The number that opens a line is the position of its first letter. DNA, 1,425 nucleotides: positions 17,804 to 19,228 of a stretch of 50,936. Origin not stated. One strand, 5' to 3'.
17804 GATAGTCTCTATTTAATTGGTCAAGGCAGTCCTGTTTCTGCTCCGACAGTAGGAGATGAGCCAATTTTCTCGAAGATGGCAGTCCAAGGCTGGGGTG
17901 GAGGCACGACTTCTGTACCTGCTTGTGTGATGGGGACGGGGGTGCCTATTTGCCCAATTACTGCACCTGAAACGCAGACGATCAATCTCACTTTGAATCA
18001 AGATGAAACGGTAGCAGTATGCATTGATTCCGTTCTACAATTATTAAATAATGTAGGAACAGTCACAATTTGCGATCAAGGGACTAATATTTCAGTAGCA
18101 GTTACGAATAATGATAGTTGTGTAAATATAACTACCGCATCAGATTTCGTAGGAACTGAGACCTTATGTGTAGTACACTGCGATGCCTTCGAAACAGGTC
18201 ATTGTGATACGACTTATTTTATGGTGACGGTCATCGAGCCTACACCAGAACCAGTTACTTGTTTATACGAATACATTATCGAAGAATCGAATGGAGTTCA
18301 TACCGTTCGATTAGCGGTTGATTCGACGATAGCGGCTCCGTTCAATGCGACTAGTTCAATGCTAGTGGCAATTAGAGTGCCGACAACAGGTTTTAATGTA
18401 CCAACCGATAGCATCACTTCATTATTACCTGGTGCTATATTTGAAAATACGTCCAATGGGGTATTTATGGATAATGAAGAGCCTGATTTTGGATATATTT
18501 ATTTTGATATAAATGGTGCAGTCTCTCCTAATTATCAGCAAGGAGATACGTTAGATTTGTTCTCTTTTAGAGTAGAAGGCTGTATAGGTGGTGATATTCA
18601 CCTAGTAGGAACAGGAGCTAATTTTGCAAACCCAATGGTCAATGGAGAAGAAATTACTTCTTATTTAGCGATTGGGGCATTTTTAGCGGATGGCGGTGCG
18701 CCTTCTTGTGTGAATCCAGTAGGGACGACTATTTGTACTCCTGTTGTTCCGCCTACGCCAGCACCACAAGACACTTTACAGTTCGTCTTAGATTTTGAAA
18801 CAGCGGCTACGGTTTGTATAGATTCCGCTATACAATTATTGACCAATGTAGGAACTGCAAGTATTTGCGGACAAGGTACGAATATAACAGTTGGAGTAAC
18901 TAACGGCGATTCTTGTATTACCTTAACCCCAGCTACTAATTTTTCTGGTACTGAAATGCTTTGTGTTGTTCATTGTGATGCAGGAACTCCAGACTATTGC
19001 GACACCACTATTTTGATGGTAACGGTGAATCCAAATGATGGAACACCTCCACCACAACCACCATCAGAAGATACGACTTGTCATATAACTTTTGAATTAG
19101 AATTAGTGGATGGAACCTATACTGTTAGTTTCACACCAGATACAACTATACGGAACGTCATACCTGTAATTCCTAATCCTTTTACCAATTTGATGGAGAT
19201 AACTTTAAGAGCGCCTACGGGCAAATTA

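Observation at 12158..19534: Seven copies of a ~155-aa Cys-bounded module I cannot assign to a family; the last four alternate with three ~90-aa Cys-rich modules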

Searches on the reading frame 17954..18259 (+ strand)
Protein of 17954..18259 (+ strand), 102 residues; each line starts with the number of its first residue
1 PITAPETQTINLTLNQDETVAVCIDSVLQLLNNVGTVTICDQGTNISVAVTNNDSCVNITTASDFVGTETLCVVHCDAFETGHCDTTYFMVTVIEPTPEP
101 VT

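Call 58: search_protein_families(library=pfam, proteins=[window:17954-18259:+], max_evalue=1)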
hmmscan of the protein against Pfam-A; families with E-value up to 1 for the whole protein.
window:17954-18259:+ (102 aa): 1 family
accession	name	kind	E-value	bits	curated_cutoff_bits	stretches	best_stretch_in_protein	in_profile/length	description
PF16640.11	Big_3_5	-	0.022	15.7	35.5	1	12-73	8-67/88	Bacterial Ig-like domain (group 3)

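Call 70: predict_structure(alignment_id=A7)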
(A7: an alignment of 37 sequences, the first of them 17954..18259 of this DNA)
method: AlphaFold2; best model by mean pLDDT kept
length: 102 residues; sequences in the alignment: 37
mean_pLDDT: 92.1   pTM: 0.80
mean pLDDT of the five models: 92.1, 91.9, 91.6, 90.8, 89.5
residues with pLDDT >= 90: 77; 70-90: 20; 50-70: 5; < 50: 0
segments of 3 or more residues with pLDDT < 50: none
pLDDT, mean of each block of 10 residues (from residue 1): 75 97 90 94 96 92 97 95 94 93 85
secondary structure, 60 per line:
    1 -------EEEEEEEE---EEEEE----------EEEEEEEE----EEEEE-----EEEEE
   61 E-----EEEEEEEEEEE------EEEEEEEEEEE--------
elements in order: E8-15 E19-23 E34-41 E46-50 E56-61 E67-77 E84-94

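Call 72: fold_search(model_id=the predicted structure, library=pdb)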
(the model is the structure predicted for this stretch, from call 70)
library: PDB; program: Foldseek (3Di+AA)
matches with E <= 10: 1853; with E <= 0.001: 2
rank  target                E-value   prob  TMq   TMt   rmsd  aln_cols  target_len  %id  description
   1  2z4t_A                2.9e-04  1.00  0.55  0.15   4.5       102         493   15  Crystal Structure of Vibrionaceae Photobacterium sp. JT-ISH-224 2,6-sialyltransferase in a Ternary Complex with Donor  (released 2008-04-08)
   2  9rkt_1                7.2e-04  1.00  0.61  0.32   8.2       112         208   13  Agrobacterium phage 7-7-1 collar (released 2025-12-10)
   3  7aml_A                1.0e-03  1.00  0.47  0.10  10.9       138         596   13  RET/GDNF/GFRa1 extracellular complex Cryo-EM structure (released 2021-01-13)
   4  8fxr_P3               1.2e-03  1.00  0.69  0.34   5.4       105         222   10  Structure of neck with portal vertex of capsid of Agrobacterium phage Milano (released 2023-12-06)
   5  8fwc_0                1.4e-03  1.00  0.70  0.34   5.5       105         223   12  Collar sheath structure of Agrobacterium phage Milano (released 2023-12-06)
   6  6dlh                  1.4e-03  1.00  0.58  0.10   3.6        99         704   16  Endo-fucoidan hydrolase MfFcnA4 from glycoside hydrolase family 107 (released 2018-10-03)
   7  6q2o_E                1.4e-03  1.00  0.53  0.13   6.0       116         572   13  Cryo-EM structure of RET/GFRa2/NRTN extracellular complex. The 3D refinement was applied with C2 symmetry. (released 2019-10-02)
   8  5hl3                  1.5e-03  1.00  0.47  0.17   6.1       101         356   17  Crystal structure of Listeria monocytogenes InlP (released 2017-01-18)
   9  8yt8_O                1.7e-03  1.00  0.55  0.23   4.6        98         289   13  Cryo-EM structure of the dystrophin glycoprotein complex (released 2024-12-11)
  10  8uf4_A                1.7e-03  1.00  0.59  0.41   5.9       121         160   14  Crystal structure of wildtype dystroglycan proteolytic domain (juxtamembrane domain) (released 2024-09-11)
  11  8uf4_C                1.8e-03  1.00  0.57  0.40   5.8       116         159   13  Crystal structure of wildtype dystroglycan proteolytic domain (juxtamembrane domain) (released 2024-09-11)
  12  6dms                  2.4e-03  1.00  0.56  0.10   3.8       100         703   18  Endo-fucoidan hydrolase MfFcnA4_H294Q from glycoside hydrolase family 107 (released 2018-10-03)
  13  2dm3_MODEL_1_A        2.4e-03  0.99  0.41  0.39   7.2       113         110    7  Solution structure of the second ig domain of human palladin (released 2007-04-24)
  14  5n4h                  2.7e-03  1.00  0.56  0.30   4.5       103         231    9  Crystal structure of the D109N mutant of the mouse alpha-Dystroglycan N-terminal region (released 2017-11-01)
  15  9c3c_A                3.0e-03  1.00  0.61  0.19   5.1       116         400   13  Cryo-EM structure of native dystrophin-glycoprotein complex (DGC) (released 2024-10-23)
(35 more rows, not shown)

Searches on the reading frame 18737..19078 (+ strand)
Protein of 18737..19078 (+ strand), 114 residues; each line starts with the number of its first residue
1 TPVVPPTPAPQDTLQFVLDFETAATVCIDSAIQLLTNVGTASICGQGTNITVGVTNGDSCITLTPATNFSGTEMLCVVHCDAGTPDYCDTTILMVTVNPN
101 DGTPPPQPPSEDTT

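Call 58: search_protein_families(library=pfam, proteins=[window:18737-19078:+], max_evalue=1)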
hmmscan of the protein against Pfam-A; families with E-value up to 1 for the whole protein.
window:18737-19078:+ (114 aa): 2 families
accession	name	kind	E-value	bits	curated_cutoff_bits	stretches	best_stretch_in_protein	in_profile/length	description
PF17892.7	Cadherin_5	-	0.04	14.2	26.5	1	54-74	56-76/98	Cadherin-like domain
PF24910.1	Ig_SIBA-E_3rd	-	0.047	14.4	27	1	3-81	2-84/86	Integrin beta-like protein A-E, third Ig-like domain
